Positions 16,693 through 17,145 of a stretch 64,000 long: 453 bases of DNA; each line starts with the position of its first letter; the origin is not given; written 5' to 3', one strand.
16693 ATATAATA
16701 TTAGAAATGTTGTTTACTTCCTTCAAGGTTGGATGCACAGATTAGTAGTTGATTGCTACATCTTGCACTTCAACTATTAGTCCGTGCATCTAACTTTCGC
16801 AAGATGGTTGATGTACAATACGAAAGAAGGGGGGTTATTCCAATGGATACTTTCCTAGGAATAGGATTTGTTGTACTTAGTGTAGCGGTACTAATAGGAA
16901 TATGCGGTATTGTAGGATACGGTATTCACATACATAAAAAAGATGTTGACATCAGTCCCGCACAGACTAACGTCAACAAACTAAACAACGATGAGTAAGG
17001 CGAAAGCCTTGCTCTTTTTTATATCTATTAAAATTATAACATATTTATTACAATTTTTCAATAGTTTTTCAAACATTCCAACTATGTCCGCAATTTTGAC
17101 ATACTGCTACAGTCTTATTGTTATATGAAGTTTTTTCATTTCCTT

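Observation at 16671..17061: Type I toxin-antitoxin-like module: 51-aa TM peptide mRNA and a convergent antisense RNA, each with a consensus promoter and its own terminator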

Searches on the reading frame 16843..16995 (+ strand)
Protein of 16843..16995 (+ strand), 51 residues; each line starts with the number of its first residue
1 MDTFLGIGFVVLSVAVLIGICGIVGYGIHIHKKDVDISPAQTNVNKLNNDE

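Call 6: search_protein_families(library=pfam, proteins=[window:16843-16995:+], max_evalue=1)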
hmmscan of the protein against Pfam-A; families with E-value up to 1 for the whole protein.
seq(51 aa): 1 family
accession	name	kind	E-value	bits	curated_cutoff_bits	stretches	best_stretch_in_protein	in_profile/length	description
PF04277.18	OAD_gamma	-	0.061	14.4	27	1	3-45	7-49/76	Oxaloacetate decarboxylase, gamma chain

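Call 10: find_homologous_proteins(query=window:16843-16995:+, max_evalue=0.01)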
Query seq(51 aa) (51 aa): 9 proteins with E <= 0.01 among 9 candidates.
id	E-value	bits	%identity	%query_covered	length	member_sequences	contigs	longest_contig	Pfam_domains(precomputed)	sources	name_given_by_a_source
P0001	2.4e-20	88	93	90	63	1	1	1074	-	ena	-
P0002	3.8e-20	88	84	98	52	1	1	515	-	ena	-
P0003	1.3e-19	86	91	90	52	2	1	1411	-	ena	-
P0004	4.8e-19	84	91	90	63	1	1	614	-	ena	-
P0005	9.3e-19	83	80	98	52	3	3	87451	-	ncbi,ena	-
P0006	2.3e-18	82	87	90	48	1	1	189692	-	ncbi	-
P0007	1.9e-17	79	85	90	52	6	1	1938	-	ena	-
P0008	1.2e-15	74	73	96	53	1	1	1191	-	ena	-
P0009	4.0e-15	72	79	94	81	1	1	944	-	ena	-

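Call 11: search_dna_similar(query=window:16843-16995:+, collection=phages, mode=protein, max_evalue=1, max_rows=30)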
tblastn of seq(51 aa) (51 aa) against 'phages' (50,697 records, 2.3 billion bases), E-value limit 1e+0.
Records with a match: 1; places in all: 1; records where one place covers at least 80% of the query: 0.
Best place of each record, by identity: <60% 1.
By first word of the organism name: Salmonella 1.
By host as written in the record: Homo sapiens 1.
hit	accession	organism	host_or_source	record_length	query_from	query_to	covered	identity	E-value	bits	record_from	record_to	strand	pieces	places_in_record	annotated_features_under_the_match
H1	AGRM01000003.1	Salmonella enterica subsp. houtenae str. ATCC BAA-1581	Homo sapiens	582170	15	40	51%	42.3%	3e-1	32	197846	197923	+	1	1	aerobic C4-dicarboxylate transport protein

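Call 13: find_encoding_contigs(protein=P0005, flank=6000, max_places=4)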
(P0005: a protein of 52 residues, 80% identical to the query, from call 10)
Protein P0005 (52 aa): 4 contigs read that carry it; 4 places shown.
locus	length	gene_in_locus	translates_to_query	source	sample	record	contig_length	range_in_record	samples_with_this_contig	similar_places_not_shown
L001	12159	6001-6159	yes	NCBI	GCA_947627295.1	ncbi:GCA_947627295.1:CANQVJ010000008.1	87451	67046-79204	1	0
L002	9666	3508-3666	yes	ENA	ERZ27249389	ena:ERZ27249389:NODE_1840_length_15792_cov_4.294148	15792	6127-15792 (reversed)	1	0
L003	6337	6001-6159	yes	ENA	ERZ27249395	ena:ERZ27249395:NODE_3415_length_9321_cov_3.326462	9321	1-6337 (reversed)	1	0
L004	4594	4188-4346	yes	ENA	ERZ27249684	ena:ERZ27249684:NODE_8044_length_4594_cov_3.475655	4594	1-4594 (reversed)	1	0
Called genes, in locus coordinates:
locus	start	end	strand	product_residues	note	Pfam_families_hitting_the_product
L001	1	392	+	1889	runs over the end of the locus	PF00668:Condensation, PF00501:AMP-binding, PF13193:AMP-binding_C (weak), PF00550:PP-binding, PF00668:Condensation, PF00501:AMP-binding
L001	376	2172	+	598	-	PF00550:PP-binding, PF01073:3Beta_HSD, PF01370:Epimerase, PF02719:Polysacc_synt_2 (weak), PF07993:NAD_binding_4, PF16363:GDP_Man_Dehyd (weak)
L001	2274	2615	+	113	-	-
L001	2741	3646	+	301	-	PF00963:Cohesin (weak)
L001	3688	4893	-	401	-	PF01966:HD, PF13286:HD_assoc (faint)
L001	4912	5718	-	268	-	PF08282:Hydrolase_3, PF00702:Hydrolase (faint), PF05116:S6PP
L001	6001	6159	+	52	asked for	-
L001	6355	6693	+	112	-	PF27070:HTH_Rpn_C (weak)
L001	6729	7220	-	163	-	PF04892:VanZ-LLP1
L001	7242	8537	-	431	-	PF02737:3HCDH_N (weak), PF03721:UDPG_MGDP_dh_N, PF00984:UDPG_MGDP_dh, PF03720:UDPG_MGDP_dh_C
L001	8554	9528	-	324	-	PF00106:adh_short (weak), PF01073:3Beta_HSD, PF01370:Epimerase, PF02719:Polysacc_synt_2, PF04321:RmlD_sub_bind, PF08659:KR, PF13460:NAD_binding_10, PF16363:GDP_Man_Dehyd, +1 more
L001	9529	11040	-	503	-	-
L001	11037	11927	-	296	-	PF14305:ATPgrasp_TupA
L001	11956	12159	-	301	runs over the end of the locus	PF04765:TOD1_MUCI70 (weak)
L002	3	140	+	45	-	?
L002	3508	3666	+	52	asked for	-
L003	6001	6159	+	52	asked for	-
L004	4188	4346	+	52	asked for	-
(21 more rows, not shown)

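Call 14: find_encoding_contigs(protein=P0006, flank=6000, max_places=3)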
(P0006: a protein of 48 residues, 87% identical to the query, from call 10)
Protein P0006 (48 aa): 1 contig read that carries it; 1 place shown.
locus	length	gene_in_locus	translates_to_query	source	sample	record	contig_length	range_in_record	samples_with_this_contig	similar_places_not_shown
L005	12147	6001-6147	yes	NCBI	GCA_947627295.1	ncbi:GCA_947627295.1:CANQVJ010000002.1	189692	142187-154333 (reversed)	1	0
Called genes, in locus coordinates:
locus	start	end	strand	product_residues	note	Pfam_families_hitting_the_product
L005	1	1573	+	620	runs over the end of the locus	PF01134:GIDA, PF01266:DAO (faint), PF07992:Pyr_redox_2, PF12831:FAD_oxidored (weak), PF21680:GIDA_C_1st, PF13932:SAM_GIDA_C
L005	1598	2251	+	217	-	PF02527:GidB, PF03848:TehB (faint), PF13847:Methyltransf_31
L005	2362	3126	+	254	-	PF00142:Fer4_NifH (weak), PF01656:CbiA, PF02374:ArsA_ATPase (weak), PF06564:CBP_BcsQ, PF09140:MipZ (faint), PF10609:ParA, PF13614:AAA_31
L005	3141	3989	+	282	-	PF02195:ParB_N, PF17762:HTH_ParB, PF23552:ParB_C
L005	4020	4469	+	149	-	PF14584:DUF4446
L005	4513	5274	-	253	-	PF06414:Zeta_toxin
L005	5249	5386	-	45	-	-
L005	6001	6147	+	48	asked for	-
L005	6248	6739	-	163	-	-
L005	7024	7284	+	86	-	PF18937:DUF5685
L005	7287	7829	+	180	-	-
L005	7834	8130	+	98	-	-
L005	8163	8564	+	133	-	PF05168:HEPN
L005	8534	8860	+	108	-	PF18765:Polbeta, PF01909:NTP_transf_2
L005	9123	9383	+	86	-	-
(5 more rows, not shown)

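Call 16: find_related_loci(query=A1, collection=genome_contigs, flank=6000)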
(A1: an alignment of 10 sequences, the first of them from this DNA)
Query A1 (51 aa) in genome_contigs; peptide patterns used: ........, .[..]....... (x = any residue, [..] = any of these).
93 stretches matched a pattern; 3 encode a relative of the query (tblastn E <= 1e-3); 3 distinct loci.
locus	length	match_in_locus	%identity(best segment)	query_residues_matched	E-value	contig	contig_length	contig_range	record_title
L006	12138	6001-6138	87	1-46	2e-24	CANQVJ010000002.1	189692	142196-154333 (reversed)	MAG: uncultured Clostridia bacterium isolate Lapin-032__bin90 genome assembly, contig: Lapin-032__NODE_72_length_189692_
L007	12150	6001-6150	80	1-50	7e-24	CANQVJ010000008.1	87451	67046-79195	MAG: uncultured Clostridia bacterium isolate Lapin-032__bin90 genome assembly, contig: Lapin-032__NODE_449_length_87451_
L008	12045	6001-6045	87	4-18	5e-5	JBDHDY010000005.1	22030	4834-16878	MAG: Gemmatimonadota bacterium isolate M8-44_Bin_129 M8-44_Bin_129_scaffold_5223, whole genome shotgun sequence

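Call 17: search_protein_families(library=ncbifam, alignment_id=A1, max_evalue=1)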
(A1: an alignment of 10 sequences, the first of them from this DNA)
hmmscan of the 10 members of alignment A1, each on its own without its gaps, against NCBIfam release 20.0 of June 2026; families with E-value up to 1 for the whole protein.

A. member 1, seq(51 aa): 0 families

B. families by the number of members that match (of 10 scanned): 4 families
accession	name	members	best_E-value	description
TIGR00327.1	secE_euk_arch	2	0.39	protein translocase SEC61 complex subunit gamma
TIGR01519.1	plasmod_dom_1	1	0.012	Plasmodium falciparum uncharacterized domain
TIGR01195.1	oadG_fam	1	0.029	sodium pump decarboxylases, gamma subunit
TIGR03727.1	urea_t_UrtC_arc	1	0.13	urea ABC transporter, permease protein UrtC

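Call 18: search_protein_families(library=phrogs, alignment_id=A1, max_evalue=1)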
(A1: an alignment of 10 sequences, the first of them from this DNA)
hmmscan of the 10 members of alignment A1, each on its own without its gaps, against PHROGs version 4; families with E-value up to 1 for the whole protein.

A. member 1, seq(51 aa): 1 family
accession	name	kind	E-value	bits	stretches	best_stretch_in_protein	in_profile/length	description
phrog_7570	-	unknown function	0.0029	18.9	1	13-36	50-73/75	-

B. families by the number of members that match (of 10 scanned): 11 families
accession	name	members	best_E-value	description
phrog_7570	-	10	0.0029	-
phrog_25022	-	3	0.13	-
phrog_38491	-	3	0.25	-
phrog_8550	-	2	0.11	-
phrog_15012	-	2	0.18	-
phrog_29575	-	1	0.13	-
phrog_28093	-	1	0.23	-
phrog_24854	-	1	0.29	-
phrog_8474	-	1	0.29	-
phrog_2852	-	1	0.31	-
phrog_9355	-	1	0.75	-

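Call 19: find_related_loci(query=A1, collection=viral_contigs, flank=6000)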
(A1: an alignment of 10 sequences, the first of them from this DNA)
Query A1 (51 aa) in viral_contigs; peptide patterns used: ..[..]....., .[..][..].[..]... (x = any residue, [..] = any of these).
19 stretches matched a pattern, but none encodes a relative of the query by tblastn (E <= 1e-3).

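Call 20: find_encoding_contigs(protein=P0001, flank=3000, max_places=3)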
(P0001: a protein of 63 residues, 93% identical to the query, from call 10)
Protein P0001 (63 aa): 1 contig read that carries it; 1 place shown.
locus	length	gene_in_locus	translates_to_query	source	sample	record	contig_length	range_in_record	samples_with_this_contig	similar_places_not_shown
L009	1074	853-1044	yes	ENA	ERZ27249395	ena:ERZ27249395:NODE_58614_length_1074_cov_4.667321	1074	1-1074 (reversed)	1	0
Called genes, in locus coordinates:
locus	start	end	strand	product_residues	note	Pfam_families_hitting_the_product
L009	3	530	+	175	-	?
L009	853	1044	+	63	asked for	-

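Call 21: find_encoding_contigs(protein=P0002, flank=3000, max_places=3)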
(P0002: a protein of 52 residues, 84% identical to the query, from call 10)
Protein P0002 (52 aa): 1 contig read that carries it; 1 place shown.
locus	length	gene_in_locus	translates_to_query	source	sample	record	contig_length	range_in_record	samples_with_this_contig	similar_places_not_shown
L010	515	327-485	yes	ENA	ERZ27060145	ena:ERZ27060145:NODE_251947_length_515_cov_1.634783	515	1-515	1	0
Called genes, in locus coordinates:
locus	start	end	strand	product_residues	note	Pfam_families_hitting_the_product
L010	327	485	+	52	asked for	-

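Call 22: find_encoding_contigs(protein=P0003, flank=3000, max_places=3)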
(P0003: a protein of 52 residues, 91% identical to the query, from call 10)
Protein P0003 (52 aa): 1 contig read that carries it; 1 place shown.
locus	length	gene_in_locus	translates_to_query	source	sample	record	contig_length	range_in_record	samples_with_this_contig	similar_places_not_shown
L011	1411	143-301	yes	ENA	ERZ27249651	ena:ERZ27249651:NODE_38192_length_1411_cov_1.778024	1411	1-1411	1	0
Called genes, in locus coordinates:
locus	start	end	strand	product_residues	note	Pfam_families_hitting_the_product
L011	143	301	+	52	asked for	-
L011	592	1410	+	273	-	?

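Call 23: find_encoding_contigs(protein=P0004, flank=3000, max_places=3)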
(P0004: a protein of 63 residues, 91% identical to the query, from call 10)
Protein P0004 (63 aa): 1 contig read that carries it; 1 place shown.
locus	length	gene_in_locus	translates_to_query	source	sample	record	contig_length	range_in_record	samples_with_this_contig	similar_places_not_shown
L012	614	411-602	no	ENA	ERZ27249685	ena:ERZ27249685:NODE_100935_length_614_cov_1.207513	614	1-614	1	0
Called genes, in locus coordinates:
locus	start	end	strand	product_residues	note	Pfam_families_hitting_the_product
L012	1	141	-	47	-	?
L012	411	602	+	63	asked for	-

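Call 24: find_encoding_contigs(protein=P0007, flank=3000, max_places=6)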
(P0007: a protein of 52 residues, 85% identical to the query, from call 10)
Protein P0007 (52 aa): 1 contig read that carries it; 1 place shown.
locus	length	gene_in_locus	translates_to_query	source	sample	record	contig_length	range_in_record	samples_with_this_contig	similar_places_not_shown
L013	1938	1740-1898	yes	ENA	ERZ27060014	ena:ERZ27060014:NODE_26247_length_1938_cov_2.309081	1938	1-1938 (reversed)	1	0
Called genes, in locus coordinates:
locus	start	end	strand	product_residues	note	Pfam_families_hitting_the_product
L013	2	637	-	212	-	?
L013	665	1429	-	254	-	PF01966:HD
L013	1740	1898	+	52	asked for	-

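Call 25: find_encoding_contigs(protein=P0008, flank=3000, max_places=3)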
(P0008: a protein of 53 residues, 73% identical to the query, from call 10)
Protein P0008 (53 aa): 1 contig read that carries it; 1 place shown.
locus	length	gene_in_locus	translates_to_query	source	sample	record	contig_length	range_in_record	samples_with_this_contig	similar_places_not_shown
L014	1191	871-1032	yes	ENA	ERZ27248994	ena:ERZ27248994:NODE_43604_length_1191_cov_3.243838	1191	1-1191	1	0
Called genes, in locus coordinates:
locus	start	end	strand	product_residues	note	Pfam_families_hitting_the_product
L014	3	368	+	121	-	?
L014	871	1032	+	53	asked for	-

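Call 26: find_encoding_contigs(protein=P0009, flank=3000, max_places=3)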
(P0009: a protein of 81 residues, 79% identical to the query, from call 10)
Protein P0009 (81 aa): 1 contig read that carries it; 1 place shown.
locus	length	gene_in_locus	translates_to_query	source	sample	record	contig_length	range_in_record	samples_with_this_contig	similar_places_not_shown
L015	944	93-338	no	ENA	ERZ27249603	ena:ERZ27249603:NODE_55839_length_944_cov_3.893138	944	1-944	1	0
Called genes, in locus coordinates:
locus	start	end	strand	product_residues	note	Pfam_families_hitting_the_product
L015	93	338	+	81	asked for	-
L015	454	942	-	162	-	?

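Call 31: find_related_loci(query=A1, collection=metagenome_contigs, flank=3000)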
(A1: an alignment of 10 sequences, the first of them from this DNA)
Query A1 (51 aa) in metagenome_contigs; peptide patterns used: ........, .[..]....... (x = any residue, [..] = any of these).
104 stretches matched a pattern, but none encodes a relative of the query by tblastn (E <= 1e-3).

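Call 49: search_protein_representatives(alignment_id=A1)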
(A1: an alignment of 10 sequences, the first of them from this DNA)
Query: 10 sequences, 52 profile positions. Proteins with E-value up to 0.001 (for the whole library): 26; up to 1e-10: 7; up to 1e-30: 0. The best 26 are listed.
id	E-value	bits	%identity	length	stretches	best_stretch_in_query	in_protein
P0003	5.5e-30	119.0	-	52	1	1-52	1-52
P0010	1.0e-15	73.3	-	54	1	1-51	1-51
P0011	2.2e-14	69.0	-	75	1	1-50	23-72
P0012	7.9e-14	67.3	-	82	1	1-49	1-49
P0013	1.8e-13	66.1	-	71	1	1-51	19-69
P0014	1.6e-12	63.1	-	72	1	1-50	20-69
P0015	1.0e-11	60.5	-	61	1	1-47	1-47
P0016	4.2e-10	55.3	-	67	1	1-49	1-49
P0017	4.1e-09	52.2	-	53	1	3-50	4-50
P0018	4.5e-09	52.0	-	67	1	1-51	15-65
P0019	5.0e-09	51.9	-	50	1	1-43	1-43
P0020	5.4e-08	48.6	-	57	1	4-48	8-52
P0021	1.4e-07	47.3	-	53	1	4-49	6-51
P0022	2.6e-07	46.4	-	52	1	1-50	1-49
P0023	4.7e-06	42.4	-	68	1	1-47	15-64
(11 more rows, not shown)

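Call 52: find_homologous_proteins(query=A6, max_evalue=0.001)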
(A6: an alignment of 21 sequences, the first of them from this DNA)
Query A6 (21 sequences) (51 aa, profile of the alignment): 104 proteins with E <= 0.001 among 576 candidates.
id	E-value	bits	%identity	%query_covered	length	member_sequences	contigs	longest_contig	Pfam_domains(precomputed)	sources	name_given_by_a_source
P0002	3.4e-23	99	84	98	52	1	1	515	-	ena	-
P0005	5.6e-23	98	80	98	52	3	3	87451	-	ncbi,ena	-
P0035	6.4e-23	98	64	88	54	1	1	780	-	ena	-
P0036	8.0e-23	98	47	100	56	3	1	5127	-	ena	-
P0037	2.2e-22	96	51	98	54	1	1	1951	-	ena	-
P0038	2.7e-22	96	52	98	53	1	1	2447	-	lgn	-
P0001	3.2e-22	96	93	90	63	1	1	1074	-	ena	-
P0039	3.2e-22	96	52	100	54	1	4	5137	-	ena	-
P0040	3.6e-22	96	54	96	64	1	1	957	-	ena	-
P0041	4.6e-22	95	54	98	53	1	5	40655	-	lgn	-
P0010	4.9e-22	95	52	98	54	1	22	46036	-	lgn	-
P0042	5.2e-22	95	51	96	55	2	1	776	-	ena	-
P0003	7.2e-22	95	91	90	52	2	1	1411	-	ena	-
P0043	7.3e-22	95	58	88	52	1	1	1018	-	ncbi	-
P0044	7.7e-22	95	53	96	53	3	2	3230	-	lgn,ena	-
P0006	9.6e-22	94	87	90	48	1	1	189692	-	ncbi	-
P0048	1.1e-21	94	54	98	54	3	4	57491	PF13131.11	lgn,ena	-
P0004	1.1e-21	94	91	90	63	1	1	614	-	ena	-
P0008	2.9e-21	93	73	96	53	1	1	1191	-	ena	-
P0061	3.7e-21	92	54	98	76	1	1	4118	PF13131.11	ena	-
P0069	7.7e-21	91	52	94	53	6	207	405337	-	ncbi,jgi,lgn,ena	jgi:Na+-transporting methylmalonyl-CoA/oxaloacetate decarboxylase gamma subunit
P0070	8.2e-21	91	56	94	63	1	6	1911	-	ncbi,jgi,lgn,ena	-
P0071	8.4e-21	91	55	96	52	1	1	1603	PF13131.11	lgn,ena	-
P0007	1.2e-20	91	85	90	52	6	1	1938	-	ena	-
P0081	3.2e-20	89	51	100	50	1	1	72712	-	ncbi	-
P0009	7.3e-20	88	79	94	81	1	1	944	-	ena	-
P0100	4.0e-18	83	48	96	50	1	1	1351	PF13131.11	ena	-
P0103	3.3e-17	80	49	96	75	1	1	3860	-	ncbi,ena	-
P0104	7.4e-17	79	35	100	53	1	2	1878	-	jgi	-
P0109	7.5e-16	75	53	78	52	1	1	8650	-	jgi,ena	-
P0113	1.0e-11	62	29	100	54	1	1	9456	-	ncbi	-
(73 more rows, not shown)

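Call 53: find_encoding_contigs(protein=P0069, flank=4000, max_places=8)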
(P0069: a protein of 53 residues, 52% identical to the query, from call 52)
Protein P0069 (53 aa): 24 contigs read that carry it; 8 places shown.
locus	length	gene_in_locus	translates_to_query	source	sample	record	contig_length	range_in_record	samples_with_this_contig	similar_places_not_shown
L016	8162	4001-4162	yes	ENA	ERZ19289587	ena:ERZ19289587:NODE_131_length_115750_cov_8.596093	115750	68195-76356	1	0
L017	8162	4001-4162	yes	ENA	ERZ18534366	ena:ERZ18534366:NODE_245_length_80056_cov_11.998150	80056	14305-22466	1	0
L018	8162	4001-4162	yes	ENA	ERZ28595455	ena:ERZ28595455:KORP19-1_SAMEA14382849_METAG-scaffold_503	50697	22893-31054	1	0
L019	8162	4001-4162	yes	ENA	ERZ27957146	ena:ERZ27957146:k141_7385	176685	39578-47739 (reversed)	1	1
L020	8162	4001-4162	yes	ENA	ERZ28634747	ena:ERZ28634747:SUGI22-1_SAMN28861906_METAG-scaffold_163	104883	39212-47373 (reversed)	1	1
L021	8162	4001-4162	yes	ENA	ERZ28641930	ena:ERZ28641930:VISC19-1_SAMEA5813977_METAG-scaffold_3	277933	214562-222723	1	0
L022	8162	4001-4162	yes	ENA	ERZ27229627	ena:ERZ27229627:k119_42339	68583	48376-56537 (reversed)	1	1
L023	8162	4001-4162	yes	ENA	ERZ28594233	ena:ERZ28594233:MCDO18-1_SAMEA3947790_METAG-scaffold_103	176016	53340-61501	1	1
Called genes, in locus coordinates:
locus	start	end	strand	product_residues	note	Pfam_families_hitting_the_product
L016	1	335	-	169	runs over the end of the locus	-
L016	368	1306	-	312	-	PF01795:Methyltransf_5, PF13847:Methyltransf_31 (weak)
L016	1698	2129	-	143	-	PF02381:MraZ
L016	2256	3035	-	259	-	PF01177:Asp_Glu_race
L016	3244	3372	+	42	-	-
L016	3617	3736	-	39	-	-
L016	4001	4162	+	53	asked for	-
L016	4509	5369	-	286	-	PF01510:Amidase_2, PF09374:PG_binding_3 (faint), PF01471:PG_binding_1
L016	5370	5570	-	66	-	-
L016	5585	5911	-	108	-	-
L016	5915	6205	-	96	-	-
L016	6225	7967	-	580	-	-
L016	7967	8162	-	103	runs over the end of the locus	-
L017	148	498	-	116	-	PF22296:bAvd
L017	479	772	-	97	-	-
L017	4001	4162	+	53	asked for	-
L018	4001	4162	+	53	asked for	-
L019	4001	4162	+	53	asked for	-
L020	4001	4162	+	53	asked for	-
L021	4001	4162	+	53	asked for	-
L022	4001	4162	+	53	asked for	-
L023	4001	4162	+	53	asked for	-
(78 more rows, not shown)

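Call 54: search_protein_families(library=pfam, proteins=[P0048, P0061, P0071, P0100, P0069, P0010, P0081, P0113], max_evalue=1)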
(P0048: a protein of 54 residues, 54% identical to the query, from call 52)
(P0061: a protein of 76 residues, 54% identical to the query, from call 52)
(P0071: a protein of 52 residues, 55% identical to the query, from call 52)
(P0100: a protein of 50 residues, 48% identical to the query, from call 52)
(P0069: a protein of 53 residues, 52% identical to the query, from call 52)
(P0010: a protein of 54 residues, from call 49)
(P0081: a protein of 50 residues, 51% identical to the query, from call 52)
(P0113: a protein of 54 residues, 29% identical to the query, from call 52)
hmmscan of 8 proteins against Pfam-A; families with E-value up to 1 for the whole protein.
P0048 (54 aa): 6 families
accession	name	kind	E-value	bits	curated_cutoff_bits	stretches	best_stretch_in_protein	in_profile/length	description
PF13131.11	DUF3951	-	2.8e-06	27.9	26.3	1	7-38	6-36/52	Protein of unknown function (DUF3951)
PF15706.10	TMEM132_C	-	0.015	15.5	27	1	11-47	41-76/87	TMEM132 C-terminal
PF04277.18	OAD_gamma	-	0.039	15.1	27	1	5-50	9-54/76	Oxaloacetate decarboxylase, gamma chain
PF23670.1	PIGBOS1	-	0.069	13.7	27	1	9-50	6-49/54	PIGBOS1-like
PF01956.21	EMC3_TMCO1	-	0.12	12.6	27.1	1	5-37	13-45/169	Integral membrane protein EMC3/TMCO1-like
PF04114.19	Gaa1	-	0.12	11.9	28.6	1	2-48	245-291/497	Gaa1-like, GPI transamidase component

P0061 (76 aa): 5 families
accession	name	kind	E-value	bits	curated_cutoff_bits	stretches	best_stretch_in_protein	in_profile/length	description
PF13131.11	DUF3951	-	1.4e-05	25.7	26.3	1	7-38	6-36/52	Protein of unknown function (DUF3951)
PF04114.19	Gaa1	-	0.0056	16.3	28.6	1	2-68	245-312/497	Gaa1-like, GPI transamidase component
PF15706.10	TMEM132_C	-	0.03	14.5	27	1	11-47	41-76/87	TMEM132 C-terminal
PF04277.18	OAD_gamma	-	0.045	14.9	27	1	5-52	9-56/76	Oxaloacetate decarboxylase, gamma chain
PF23670.1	PIGBOS1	-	0.12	12.9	27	1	9-51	6-50/54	PIGBOS1-like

P0071 (52 aa): 7 families
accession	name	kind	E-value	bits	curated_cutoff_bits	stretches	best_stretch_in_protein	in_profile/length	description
PF13131.11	DUF3951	-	2.4e-05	24.9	26.3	1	6-38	5-36/52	Protein of unknown function (DUF3951)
PF04277.18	OAD_gamma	-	0.004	18.2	27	1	5-49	9-53/76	Oxaloacetate decarboxylase, gamma chain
PF24419.1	Cupin_NOL9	-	0.023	14.6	27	1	12-46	29-63/152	Polynucleotide 5'-hydroxyl-kinase NOL9, N-terminal domain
PF01956.21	EMC3_TMCO1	-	0.046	13.9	27.1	1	4-36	12-44/169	Integral membrane protein EMC3/TMCO1-like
PF13858.11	DUF4199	-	0.075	13.9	32.3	1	5-49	67-111/165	Protein of unknown function (DUF4199)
PF08918.16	PhoQ_Sensor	-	0.085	13.2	22.9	1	9-36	14-41/179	PhoQ Sensor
PF12208.14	DUF3601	-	0.13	12.9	22.3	1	24-45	42-63/79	Domain of unknown function (DUF3601)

P0100 (50 aa): 2 families
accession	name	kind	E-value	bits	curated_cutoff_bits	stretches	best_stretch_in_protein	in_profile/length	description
PF13131.11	DUF3951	-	1e-05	26.1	26.3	1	7-37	6-35/52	Protein of unknown function (DUF3951)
PF04277.18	OAD_gamma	-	0.018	16.1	27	1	3-43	7-47/76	Oxaloacetate decarboxylase, gamma chain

P0069 (53 aa): 5 families
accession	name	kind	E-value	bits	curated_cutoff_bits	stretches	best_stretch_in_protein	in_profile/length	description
PF04277.18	OAD_gamma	-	0.00011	23.3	27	1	5-50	9-54/76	Oxaloacetate decarboxylase, gamma chain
PF24419.1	Cupin_NOL9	-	0.024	14.6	27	1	12-46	29-62/152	Polynucleotide 5'-hydroxyl-kinase NOL9, N-terminal domain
PF13131.11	DUF3951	-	0.12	13.1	26.3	1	7-38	6-36/52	Protein of unknown function (DUF3951)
PF08918.16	PhoQ_Sensor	-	0.14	12.6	22.9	1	10-43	15-48/179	PhoQ Sensor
PF14362.11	DUF4407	-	0.14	11.9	31.3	1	2-28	12-38/297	Domain of unknown function (DUF4407)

P0010 (54 aa): 4 families
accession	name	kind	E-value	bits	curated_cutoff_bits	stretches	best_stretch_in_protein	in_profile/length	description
PF04277.18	OAD_gamma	-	0.00075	20.6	27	1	5-43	9-47/76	Oxaloacetate decarboxylase, gamma chain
PF13131.11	DUF3951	-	0.024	15.3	26.3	1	7-38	6-36/52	Protein of unknown function (DUF3951)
PF24419.1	Cupin_NOL9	-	0.064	13.2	27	1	12-37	29-53/152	Polynucleotide 5'-hydroxyl-kinase NOL9, N-terminal domain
PF14362.11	DUF4407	-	0.18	11.5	31.3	1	2-24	12-34/297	Domain of unknown function (DUF4407)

P0081 (50 aa): 2 families
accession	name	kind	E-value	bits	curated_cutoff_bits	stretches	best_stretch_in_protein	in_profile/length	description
PF13131.11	DUF3951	-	7.4e-05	23.3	26.3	1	7-38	6-36/52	Protein of unknown function (DUF3951)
PF04277.18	OAD_gamma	-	0.00032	21.8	27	1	5-40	9-44/76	Oxaloacetate decarboxylase, gamma chain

P0113 (54 aa): 0 families
